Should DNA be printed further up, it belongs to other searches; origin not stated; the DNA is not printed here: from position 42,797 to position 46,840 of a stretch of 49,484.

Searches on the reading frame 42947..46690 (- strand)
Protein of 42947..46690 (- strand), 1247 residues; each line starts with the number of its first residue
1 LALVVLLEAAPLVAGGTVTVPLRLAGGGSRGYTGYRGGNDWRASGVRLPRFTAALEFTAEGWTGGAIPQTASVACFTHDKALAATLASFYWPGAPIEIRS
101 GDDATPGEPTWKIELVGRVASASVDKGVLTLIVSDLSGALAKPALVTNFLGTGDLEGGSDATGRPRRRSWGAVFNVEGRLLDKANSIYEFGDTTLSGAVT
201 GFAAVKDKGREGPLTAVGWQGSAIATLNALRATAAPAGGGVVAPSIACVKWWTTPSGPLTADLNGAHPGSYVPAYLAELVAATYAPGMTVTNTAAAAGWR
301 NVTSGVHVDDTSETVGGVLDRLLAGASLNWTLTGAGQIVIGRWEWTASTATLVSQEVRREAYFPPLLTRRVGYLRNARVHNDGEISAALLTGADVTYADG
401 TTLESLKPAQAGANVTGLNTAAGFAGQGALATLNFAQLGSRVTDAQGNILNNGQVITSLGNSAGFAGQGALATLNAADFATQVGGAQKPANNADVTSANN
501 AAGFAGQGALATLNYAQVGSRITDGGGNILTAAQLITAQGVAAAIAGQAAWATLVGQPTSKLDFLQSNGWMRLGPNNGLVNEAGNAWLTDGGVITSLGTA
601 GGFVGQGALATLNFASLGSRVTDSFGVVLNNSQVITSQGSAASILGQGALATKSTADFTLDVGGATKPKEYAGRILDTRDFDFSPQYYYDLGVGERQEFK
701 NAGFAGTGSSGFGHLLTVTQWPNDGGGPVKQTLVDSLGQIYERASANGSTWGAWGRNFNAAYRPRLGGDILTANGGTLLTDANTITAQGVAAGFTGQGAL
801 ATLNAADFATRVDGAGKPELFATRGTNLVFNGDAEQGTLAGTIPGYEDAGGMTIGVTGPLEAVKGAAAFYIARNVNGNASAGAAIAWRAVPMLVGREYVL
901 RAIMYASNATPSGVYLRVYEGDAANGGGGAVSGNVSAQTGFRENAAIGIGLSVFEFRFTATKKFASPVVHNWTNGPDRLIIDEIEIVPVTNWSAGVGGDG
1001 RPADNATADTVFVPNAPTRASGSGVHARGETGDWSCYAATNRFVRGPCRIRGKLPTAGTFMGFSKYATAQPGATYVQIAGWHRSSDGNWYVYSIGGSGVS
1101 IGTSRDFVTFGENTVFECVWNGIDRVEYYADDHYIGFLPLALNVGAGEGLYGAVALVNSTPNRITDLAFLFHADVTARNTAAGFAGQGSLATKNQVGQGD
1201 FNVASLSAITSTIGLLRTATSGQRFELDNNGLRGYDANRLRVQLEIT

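Call 18: search_protein_families(library=phrogs, proteins=[window:42947-46690:-], max_evalue=0.001)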
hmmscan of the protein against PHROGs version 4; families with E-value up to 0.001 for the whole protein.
window:42947-46690:- (1247 aa): 1 family
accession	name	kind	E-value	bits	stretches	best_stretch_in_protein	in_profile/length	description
phrog_8917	-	unknown function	1.2e-34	120.7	1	46-392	133-488/613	-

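Call 53: search_protein_families(library=pfam, proteins=[window:42947-46690:-], max_evalue=0.001)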
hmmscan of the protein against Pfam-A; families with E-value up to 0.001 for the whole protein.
window:42947-46690:- (1247 aa): 0 families
